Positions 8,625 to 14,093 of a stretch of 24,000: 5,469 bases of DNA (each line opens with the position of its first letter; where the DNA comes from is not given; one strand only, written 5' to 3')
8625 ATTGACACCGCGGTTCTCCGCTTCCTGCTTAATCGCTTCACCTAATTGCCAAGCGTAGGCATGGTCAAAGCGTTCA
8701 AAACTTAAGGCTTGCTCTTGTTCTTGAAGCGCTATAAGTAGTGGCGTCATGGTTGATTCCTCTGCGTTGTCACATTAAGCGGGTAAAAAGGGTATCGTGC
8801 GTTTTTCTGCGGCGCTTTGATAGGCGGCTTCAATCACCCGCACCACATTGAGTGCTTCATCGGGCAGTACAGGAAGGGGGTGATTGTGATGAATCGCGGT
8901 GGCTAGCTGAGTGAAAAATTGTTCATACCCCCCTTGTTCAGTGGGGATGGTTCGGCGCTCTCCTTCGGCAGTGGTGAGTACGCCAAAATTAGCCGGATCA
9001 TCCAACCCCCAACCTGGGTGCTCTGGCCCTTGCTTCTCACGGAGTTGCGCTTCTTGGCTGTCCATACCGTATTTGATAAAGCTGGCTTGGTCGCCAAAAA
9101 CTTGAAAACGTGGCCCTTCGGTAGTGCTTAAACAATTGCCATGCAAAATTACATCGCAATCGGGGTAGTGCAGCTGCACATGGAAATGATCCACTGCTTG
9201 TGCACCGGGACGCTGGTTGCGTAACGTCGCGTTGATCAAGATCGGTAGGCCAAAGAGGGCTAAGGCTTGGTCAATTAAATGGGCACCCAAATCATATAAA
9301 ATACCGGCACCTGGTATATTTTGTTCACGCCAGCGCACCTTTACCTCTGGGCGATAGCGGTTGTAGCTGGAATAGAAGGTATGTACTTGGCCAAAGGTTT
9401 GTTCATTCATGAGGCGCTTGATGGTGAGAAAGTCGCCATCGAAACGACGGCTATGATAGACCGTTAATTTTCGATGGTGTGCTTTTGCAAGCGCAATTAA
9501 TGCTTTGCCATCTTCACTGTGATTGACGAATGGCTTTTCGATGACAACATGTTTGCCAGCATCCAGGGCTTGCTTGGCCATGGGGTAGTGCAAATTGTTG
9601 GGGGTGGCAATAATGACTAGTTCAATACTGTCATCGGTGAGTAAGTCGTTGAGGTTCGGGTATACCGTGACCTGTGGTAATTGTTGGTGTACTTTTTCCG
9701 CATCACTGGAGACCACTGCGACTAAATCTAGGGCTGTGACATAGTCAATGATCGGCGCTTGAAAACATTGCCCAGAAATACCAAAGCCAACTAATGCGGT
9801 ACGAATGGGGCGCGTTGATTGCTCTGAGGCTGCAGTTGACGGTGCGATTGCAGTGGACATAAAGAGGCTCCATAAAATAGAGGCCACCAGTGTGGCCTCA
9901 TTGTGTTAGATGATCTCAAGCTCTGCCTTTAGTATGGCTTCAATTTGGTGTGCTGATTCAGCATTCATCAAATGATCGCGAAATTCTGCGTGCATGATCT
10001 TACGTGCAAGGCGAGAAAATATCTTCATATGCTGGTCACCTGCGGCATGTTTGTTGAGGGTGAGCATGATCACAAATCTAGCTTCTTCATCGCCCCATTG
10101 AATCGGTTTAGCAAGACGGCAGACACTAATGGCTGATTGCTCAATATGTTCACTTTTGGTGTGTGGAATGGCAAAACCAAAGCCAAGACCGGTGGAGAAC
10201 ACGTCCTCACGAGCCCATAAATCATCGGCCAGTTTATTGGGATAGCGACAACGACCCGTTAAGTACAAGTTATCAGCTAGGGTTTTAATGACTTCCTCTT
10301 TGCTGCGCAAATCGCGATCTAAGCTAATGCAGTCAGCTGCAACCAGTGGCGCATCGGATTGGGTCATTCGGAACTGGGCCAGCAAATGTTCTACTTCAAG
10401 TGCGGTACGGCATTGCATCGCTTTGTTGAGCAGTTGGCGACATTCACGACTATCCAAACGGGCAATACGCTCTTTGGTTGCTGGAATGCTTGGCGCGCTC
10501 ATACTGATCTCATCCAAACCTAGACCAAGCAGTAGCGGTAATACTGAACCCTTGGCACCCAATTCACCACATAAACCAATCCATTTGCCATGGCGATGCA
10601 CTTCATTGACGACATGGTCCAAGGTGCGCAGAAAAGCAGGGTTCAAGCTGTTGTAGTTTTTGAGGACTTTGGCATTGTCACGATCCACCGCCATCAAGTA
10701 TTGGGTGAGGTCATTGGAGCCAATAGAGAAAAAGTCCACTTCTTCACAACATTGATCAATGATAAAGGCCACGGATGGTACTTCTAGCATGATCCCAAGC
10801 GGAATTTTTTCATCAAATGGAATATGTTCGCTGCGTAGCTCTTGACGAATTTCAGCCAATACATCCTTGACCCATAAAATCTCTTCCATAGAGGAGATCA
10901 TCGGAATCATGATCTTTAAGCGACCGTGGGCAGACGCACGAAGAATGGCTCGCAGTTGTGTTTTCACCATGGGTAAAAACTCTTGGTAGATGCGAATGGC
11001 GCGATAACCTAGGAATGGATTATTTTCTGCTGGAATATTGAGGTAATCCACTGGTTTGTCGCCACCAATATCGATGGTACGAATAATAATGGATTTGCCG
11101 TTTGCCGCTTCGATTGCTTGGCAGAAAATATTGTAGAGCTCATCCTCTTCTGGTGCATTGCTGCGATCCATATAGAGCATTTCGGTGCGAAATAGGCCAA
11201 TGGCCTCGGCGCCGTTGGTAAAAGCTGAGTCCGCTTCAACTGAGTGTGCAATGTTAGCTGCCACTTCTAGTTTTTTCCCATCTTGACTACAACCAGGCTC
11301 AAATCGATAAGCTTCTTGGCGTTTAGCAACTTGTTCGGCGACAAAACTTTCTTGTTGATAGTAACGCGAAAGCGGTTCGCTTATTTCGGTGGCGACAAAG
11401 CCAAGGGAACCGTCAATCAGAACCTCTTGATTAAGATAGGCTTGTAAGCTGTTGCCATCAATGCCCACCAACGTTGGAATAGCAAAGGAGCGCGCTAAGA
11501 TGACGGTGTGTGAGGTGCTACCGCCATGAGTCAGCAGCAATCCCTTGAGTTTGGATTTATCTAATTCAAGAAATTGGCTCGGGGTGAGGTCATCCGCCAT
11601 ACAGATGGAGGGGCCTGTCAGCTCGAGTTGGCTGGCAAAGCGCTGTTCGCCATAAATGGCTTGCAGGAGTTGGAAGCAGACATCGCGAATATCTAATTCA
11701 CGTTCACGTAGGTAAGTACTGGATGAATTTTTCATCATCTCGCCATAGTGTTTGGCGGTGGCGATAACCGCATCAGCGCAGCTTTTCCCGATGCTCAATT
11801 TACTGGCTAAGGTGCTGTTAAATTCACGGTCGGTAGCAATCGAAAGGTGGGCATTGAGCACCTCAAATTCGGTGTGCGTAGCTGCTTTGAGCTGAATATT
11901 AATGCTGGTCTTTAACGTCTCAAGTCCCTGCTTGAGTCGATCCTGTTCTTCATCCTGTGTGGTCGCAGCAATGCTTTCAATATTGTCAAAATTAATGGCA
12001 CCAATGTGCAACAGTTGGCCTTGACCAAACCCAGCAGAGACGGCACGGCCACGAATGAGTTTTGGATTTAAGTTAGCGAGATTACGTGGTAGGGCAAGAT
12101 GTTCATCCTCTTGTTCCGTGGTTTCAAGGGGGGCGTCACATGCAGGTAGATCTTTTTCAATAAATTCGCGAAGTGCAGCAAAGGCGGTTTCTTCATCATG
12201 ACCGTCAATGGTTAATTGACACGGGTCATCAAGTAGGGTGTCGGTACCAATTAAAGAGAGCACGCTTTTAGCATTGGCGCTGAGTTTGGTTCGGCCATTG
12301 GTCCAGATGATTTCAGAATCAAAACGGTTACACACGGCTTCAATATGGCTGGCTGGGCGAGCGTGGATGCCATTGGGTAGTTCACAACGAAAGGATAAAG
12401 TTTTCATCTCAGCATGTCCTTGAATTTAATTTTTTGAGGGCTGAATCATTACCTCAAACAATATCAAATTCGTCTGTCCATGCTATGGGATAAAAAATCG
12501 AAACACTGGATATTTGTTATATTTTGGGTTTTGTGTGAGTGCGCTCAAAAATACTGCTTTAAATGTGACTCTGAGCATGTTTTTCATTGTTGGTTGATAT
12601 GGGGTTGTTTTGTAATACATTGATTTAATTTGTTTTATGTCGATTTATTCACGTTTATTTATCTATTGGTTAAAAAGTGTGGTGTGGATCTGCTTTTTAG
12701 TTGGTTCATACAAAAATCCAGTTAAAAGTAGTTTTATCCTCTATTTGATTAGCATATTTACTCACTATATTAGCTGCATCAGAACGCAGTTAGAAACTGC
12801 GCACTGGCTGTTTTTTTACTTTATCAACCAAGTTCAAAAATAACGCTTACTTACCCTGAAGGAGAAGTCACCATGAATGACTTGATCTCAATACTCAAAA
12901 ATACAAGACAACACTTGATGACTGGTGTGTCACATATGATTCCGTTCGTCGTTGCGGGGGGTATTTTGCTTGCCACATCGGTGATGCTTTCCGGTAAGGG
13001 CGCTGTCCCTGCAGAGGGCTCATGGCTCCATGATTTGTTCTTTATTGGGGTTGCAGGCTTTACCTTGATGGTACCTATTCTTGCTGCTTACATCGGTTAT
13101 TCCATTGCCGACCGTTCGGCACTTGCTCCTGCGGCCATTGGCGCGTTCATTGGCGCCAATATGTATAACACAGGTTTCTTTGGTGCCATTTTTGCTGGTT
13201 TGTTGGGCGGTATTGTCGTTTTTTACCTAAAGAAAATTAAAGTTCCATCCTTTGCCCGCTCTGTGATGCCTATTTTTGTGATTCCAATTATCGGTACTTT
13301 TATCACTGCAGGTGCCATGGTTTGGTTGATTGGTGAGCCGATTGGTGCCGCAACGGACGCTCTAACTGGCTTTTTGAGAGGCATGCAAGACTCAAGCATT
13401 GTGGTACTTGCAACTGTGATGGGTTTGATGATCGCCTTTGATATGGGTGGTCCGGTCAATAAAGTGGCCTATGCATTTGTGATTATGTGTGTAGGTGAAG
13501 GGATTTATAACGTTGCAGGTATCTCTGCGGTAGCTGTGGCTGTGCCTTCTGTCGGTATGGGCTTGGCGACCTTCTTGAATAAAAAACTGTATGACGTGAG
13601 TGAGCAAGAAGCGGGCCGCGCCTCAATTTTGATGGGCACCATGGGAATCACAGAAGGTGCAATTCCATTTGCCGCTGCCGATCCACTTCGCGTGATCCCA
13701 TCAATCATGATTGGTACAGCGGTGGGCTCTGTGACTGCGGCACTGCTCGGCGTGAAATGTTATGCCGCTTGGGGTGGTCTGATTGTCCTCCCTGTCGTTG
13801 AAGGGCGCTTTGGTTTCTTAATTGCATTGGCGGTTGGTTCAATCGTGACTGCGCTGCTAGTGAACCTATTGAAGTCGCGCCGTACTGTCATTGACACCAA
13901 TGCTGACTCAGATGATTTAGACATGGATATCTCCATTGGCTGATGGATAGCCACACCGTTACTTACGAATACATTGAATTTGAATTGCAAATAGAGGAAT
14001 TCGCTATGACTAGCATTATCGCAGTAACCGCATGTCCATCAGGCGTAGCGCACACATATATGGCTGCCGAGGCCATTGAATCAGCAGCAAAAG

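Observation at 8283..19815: Self-contained PTS + glycyl-radical-enzyme + aldolase locus: a rearranged, expanded variant of the E. coli frw locus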

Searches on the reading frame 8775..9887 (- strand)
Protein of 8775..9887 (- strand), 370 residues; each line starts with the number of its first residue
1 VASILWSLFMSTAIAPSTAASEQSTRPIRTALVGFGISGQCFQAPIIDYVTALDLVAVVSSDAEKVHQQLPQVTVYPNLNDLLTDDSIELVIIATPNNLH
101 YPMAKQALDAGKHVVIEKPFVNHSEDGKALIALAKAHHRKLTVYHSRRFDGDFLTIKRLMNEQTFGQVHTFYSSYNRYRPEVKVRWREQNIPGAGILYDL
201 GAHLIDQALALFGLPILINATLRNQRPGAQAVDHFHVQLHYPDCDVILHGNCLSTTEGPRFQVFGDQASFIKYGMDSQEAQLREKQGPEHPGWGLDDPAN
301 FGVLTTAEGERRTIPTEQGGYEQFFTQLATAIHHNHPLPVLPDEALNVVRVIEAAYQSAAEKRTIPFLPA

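Call 3: search_protein_families(library=pfam, proteins=[window:8775-9887:-])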
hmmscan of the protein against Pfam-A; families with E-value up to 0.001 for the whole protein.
window:8775-9887:- (370 aa): 4 families
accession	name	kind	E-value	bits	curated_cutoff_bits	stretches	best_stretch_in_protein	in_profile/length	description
PF02894.22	GFO_IDH_MocA_C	-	8e-33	114.5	22.9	1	157-366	1-217/218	Oxidoreductase family, C-terminal alpha/beta domain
PF01408.29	GFO_IDH_MocA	-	5.5e-26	92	24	1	28-145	1-120/120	Oxidoreductase family, NAD-binding Rossmann fold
PF22725.1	GFO_IDH_MocA_C3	-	1.3e-22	80.6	27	1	153-270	1-123/124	GFO/IDH/MocA C-terminal domain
PF03447.22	NAD_binding_3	-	1.6e-06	29.3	24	1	52-143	21-115/116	Homoserine dehydrogenase, NAD binding domain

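Call 4: search_protein_families(library=ncbifam, proteins=[window:8775-9887:-])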
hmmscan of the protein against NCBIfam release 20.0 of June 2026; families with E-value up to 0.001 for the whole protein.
window:8775-9887:- (370 aa): 10 families
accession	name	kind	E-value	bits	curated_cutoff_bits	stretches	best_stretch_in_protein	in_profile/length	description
NF008607.0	PRK11579.1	subfamily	2.5e-105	352.3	330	1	28-366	5-344/346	oxidoreductase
NF007574.0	PRK10206.1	equivalog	1e-54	185.9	352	1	28-360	3-337/345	oxidoreductase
TIGR04380.1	myo_inos_iolG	equivalog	1.5e-23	83.2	355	1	29-174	3-151/330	inositol 2-dehydrogenase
NF052479.1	LevoglcsnDh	equivalog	2.9e-20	72.3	650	1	55-218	41-208/386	levoglucosan dehydrogenase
NF040723.1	UDP-GlcNAcDh_Arch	equivalog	6.5e-20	71.8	450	1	28-267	1-232/302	UDP-N-acetylglucosamine 3-dehydrogenase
NF041392.1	XylDh_Gfo6_Halo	equivalog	3.6e-14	52.3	350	1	23-208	12-208/350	D-xylose 1-dehydrogenase Gfo6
NF052679.1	InsChiInosDhIolG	equivalog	9.3e-12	44.6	540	1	29-168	4-148/343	bifunctional inositol 2-dehydrogenase/D-chiro-inositol 1-dehydrogenase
NF058561.1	BT_2158_fam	equivalog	3.1e-08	32.6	750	1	29-138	35-147/487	glycoside 3-dehydrogenase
NF058563.1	BT_2159_fam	equivalog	1.4e-06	27.6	650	1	28-167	1-142/350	disaccharide 3-dehydrogenase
NF009825.0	PRK13302.1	equivalog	4.9e-05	22.9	253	1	24-117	3-97/271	aspartate dehydrogenase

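Call 28: search_solved_structures(query=window:8775-9887:-, max_evalue=1e-8)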
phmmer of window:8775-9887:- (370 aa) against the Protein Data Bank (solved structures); distinct sequences matched with E-value up to 1e-8: 51.
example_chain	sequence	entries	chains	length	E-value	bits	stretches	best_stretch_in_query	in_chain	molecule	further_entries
3gfg_A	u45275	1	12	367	4.7e-93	315.4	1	26-365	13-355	Uncharacterized oxidoreductase yvaA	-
3gdo_A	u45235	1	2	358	5.7e-93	315.1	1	27-365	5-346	Uncharacterized oxidoreductase yvaA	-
3e82_A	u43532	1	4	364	1.2e-81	277.8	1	25-360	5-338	Putative oxidoreductase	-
3kux_A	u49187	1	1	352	1.6e-80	274.2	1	27-368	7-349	Putative oxidoreductase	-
3fhl_A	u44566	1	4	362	2.7e-70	240.5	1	26-365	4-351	Putative oxidoreductase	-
3fd8_A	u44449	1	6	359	2.8e-50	174.7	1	28-358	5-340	Oxidoreductase, Gfo/Idh/MocA family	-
3i23_A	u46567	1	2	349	3.1e-50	174.5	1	28-358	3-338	Oxidoreductase, Gfo/Idh/MocA family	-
3f4l_A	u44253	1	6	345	6.5e-48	166.9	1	28-361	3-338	Putative oxidoreductase yhhX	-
3hnp_A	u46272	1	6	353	1.6e-44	155.7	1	32-357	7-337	Oxidoreductase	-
9m37_A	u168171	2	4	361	1.9e-28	102.8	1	29-365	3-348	P581a DgpA2 and isoorientin complex structure | Gfo/Idh/MocA family protein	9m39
3e18_A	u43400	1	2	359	8e-27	97.5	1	28-365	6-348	oxidoreductase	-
5a02_A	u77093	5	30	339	5.8e-21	78.2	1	55-267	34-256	ALDOSE-ALDOSE OXIDOREDUCTASE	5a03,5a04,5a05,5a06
6nor_A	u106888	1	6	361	7.5e-21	77.9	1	28-223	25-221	Putative NAD dependent dehydrogenase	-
6jw6_A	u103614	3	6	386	1.1e-20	77.3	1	26-365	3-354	Dehydrogenase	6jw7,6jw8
1evj_A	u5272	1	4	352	6.1e-17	65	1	73-363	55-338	GLUCOSE-FRUCTOSE OXIDOREDUCTASE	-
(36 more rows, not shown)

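Call 81: list_cluster_members(proteins=[window:8775-9860:-, window:8778-9887:-, window:14006-14326:+, window:16857-17714:+, window:19899-20774:-, window:9906-12407:-, window:12873-13943:+, window:19428-19763:+, window:21111-22391:+])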
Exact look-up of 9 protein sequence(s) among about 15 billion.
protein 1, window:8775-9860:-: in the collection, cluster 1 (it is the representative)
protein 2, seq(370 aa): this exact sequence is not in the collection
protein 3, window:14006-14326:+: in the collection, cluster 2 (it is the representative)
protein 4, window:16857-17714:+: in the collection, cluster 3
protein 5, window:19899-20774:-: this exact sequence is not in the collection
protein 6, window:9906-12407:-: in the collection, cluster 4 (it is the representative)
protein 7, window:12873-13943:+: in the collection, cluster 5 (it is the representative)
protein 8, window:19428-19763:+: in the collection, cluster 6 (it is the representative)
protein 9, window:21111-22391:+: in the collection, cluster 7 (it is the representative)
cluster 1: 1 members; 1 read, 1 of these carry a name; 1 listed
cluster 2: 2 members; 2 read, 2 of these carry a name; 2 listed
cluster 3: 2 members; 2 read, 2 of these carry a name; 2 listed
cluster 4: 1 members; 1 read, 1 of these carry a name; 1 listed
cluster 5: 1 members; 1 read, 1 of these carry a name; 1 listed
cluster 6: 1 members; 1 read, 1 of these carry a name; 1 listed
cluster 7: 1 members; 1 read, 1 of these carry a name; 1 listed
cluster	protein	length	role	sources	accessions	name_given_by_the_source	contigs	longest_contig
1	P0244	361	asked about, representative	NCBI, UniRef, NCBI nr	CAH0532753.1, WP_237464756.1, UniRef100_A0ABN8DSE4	scyllo-inositol 2-dehydrogenase (NADP(+)) IolW [Vibrio stylophorae] | Scyllo-inositol 2-dehydrogenase (NADP(+)) IolW n=1 Tax=Vibrio stylophorae TaxID=659351 ... | oxidoreductase [Vibrio stylophorae]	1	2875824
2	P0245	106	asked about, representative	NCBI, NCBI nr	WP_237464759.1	PTS fructose-like transporter subunit IIB [Vibrio stylophorae]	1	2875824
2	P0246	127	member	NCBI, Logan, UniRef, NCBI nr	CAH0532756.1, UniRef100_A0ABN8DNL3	PTS system fructose-like EIIB component 1 [Vibrio stylophorae] | protein-N(pi)-phosphohistidine--D-fructose phosphotransferase n=2 Tax=Vibrio stylophorae ...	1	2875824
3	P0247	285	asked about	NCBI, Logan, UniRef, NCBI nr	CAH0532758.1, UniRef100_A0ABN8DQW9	Benzylsuccinate synthase activating enzyme [Vibrio stylophorae] | Benzylsuccinate synthase activating enzyme n=2 Tax=Vibrio stylophorae TaxID=659351 ...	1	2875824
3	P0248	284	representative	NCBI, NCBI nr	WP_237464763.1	[formate-C-acetyltransferase]-activating enzyme [Vibrio stylophorae]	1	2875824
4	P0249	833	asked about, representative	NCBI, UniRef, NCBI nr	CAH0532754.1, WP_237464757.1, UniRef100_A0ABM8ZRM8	Multiphosphoryl transfer protein 1 [Vibrio stylophorae] | Multiphosphoryl transfer protein 1 n=1 Tax=Vibrio stylophorae TaxID=659351 ... | phosphoenolpyruvate--protein phosphotransferase [Vibrio stylophorae]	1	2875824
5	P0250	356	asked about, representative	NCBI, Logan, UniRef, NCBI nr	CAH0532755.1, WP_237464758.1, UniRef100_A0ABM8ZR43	PTS system mannose-specific EIIBCA component [Vibrio stylophorae] | PTS system mannose-specific EIIBCA component n=1 Tax=Vibrio stylophorae TaxID=659351 ... | PTS fructose transporter subunit EIIC [Vibrio stylophorae]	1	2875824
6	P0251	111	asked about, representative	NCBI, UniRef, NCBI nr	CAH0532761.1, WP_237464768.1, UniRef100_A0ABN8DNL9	PTS system fructose-like EIIB component 3 [Vibrio stylophorae] | protein-N(pi)-phosphohistidine--D-fructose phosphotransferase n=1 Tax=Vibrio stylophorae ... | fructose PTS transporter subunit IIB [Vibrio stylophorae]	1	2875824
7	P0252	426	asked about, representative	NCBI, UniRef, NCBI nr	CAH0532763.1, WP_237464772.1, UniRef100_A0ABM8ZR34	Mannose-6-phosphate isomerase [Vibrio stylophorae] | mannose-6-phosphate isomerase n=1 Tax=Vibrio stylophorae TaxID=659351 ... | mannose-6-phosphate isomerase, class I [Vibrio stylophorae]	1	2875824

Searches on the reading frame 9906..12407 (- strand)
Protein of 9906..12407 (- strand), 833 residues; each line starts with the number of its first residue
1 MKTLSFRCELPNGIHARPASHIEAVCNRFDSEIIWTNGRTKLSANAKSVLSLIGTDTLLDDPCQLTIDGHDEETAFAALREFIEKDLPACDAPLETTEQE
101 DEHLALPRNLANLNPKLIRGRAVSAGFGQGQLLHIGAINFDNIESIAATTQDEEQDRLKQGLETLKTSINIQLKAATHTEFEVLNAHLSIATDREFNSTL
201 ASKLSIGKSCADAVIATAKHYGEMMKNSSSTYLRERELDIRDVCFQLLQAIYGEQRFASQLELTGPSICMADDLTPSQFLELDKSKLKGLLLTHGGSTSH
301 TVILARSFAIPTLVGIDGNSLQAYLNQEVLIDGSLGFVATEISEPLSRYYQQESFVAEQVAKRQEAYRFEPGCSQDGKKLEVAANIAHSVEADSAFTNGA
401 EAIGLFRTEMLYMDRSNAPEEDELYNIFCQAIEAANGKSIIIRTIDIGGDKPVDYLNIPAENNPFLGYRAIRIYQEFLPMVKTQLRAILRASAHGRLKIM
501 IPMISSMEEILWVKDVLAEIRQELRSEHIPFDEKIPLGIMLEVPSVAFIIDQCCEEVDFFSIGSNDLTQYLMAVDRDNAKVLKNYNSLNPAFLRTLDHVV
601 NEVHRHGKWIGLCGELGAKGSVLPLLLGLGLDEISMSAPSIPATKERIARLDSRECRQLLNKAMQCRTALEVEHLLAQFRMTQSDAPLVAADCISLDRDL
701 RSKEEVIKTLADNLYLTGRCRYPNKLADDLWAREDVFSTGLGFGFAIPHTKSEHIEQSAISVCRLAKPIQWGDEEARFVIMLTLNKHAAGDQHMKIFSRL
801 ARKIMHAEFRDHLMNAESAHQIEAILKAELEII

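Call 3: search_protein_families(library=pfam, proteins=[window:9906-12407:-])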
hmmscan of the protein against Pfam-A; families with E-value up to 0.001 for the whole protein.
window:9906-12407:- (833 aa): 5 families
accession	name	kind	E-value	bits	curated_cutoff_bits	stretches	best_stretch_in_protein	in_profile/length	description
PF02896.24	PEP-utilizers_C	-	1.2e-114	382.9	22.8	1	369-652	9-292/293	PEP-utilising enzyme, PEP-binding domain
PF00359.27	PTS_EIIA_2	-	2.3e-36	125.4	27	1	690-827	4-142/144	Phosphoenolpyruvate-dependent sugar phosphotransferase system, EIIA 2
PF00381.24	PTS-HPr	-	2.3e-16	60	23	1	6-84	5-80/81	PTS HPr component phosphorylation site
PF00391.29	PEP-utilizers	-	1.8e-15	56.7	23.1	1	266-336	4-72/72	PEP-utilising enzyme, mobile domain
PF05524.18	PEP-utilisers_N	-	1.6e-13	51.3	24.4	1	119-236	1-121/121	PEP-utilising enzyme, N-terminal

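Call 4: search_protein_families(library=ncbifam, proteins=[window:9906-12407:-])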
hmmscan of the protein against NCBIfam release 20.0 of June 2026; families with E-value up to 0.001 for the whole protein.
window:9906-12407:- (833 aa): 23 families
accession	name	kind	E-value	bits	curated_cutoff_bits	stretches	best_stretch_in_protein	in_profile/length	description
TIGR01417.1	PTS_I_fam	equivalog_domain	7.8e-147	490.1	341.7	1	118-676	1-564/565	phosphoenolpyruvate--protein phosphotransferase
NF008382.0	PRK11177.1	equivalog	2.3e-131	439.2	824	1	124-683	8-572/575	phosphoenolpyruvate-protein phosphotransferase PtsI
NF008283.0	PRK11061.1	equivalog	2.3e-100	336.9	583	1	139-684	193-739/748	phosphoenolpyruvate--protein phosphotransferase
NF005057.0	PRK06464.1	equivalog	1.3e-49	169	598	2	458-655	595-792/798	phosphoenolpyruvate synthase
TIGR01418.1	PEP_synth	equivalog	1.7e-45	155.6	739.75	2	437-652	564-783/784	pyruvate, water dikinase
TIGR01828.1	pyru_phos_dikin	equivalog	1.4e-30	106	843.45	2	460-645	651-857/865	pyruvate, phosphate dikinase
TIGR00848.1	fruA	subfamily_domain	3.4e-30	104.6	103.5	1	689-813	2-129/129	fructose PTS transporter subunit IIA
NF008478.1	PRK11377.1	equivalog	3e-26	92.5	520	1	5-332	159-464/473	dihydroxyacetone kinase phosphoryl donor subunit DhaM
NF008319.0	PRK11109.1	equivalog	4.8e-23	82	302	2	692-829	7-142/376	fused PTS fructose transporter subunit IIA/HPr protein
NF007293.0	PRK09765.1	equivalog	5.3e-22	78.1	763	1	689-828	8-151/639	PTS 2-O-a-mannosyl-D-glycerate transporter subunit IIABC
NF007389.0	PRK09913.1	equivalog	2.6e-20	72.8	151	1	689-827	4-143/148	PTS fructose transporter subunit IIA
TIGR01419.1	nitro_reg_IIA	equivalog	2.6e-14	53.3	138.7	1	723-827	39-144/145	PTS IIA-like nitrogen regulatory protein PtsN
NF010351.0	PRK13779.1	equivalog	1.7e-10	40.3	766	1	691-829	6-142/503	bifunctional PTS system fructose-specific transporter subunit IIA/HPr protein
TIGR01003.1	PTS_HPr_family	subfamily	7.9e-10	38.6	47.9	1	8-84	8-82/82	HPr family phosphocarrier protein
NF041319.1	PTS-HPr_Halo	equivalog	1.3e-09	38.4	140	1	12-83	11-83/87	phosphocarrier protein HPr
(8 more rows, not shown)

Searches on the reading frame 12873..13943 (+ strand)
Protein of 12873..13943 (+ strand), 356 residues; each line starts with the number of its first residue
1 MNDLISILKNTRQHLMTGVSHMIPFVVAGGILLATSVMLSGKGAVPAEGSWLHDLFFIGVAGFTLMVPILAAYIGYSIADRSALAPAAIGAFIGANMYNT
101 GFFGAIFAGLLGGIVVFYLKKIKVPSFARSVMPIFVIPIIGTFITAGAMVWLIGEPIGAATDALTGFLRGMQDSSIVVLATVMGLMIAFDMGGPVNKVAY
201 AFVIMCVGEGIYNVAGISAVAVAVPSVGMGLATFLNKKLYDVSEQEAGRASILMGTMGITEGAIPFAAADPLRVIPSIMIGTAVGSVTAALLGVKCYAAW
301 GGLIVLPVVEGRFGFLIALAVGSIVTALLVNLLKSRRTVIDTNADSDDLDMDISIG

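Call 3: search_protein_families(library=pfam, proteins=[window:12873-13943:+])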
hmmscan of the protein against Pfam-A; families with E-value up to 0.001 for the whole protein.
window:12873-13943:+ (356 aa): 1 family
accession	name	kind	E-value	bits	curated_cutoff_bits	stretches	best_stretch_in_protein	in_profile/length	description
PF02378.23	PTS_EIIC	-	3e-15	56.6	30.7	1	17-281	2-319/319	Phosphotransferase system, EIIC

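Call 4: search_protein_families(library=ncbifam, proteins=[window:12873-13943:+])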
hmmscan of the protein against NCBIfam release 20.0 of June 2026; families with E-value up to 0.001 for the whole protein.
window:12873-13943:+ (356 aa): 5 families
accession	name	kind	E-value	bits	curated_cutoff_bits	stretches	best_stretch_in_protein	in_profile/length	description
NF007787.0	PRK10478.1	equivalog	4.1e-173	575.3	426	1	1-355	1-358/359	PTS fructose transporter subunit EIIC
TIGR01427.1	PTS_IIC_fructo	subfamily_domain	1.8e-82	277.5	157.55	1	11-334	15-346/346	fructose-specific PTS transporter subunit EIIC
NF007984.0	PRK10712.1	equivalog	1.2e-69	235.3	793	1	12-338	227-556/563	PTS fructose transporter subunit IIBC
NF007293.0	PRK09765.1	equivalog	5.4e-64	216.8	763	1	6-329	282-610/639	PTS 2-O-a-mannosyl-D-glycerate transporter subunit IIABC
NF008493.0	PRK11404.1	equivalog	8.7e-47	159.8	806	1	13-335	130-465/483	PTS fructose-like transporter subunit IIBC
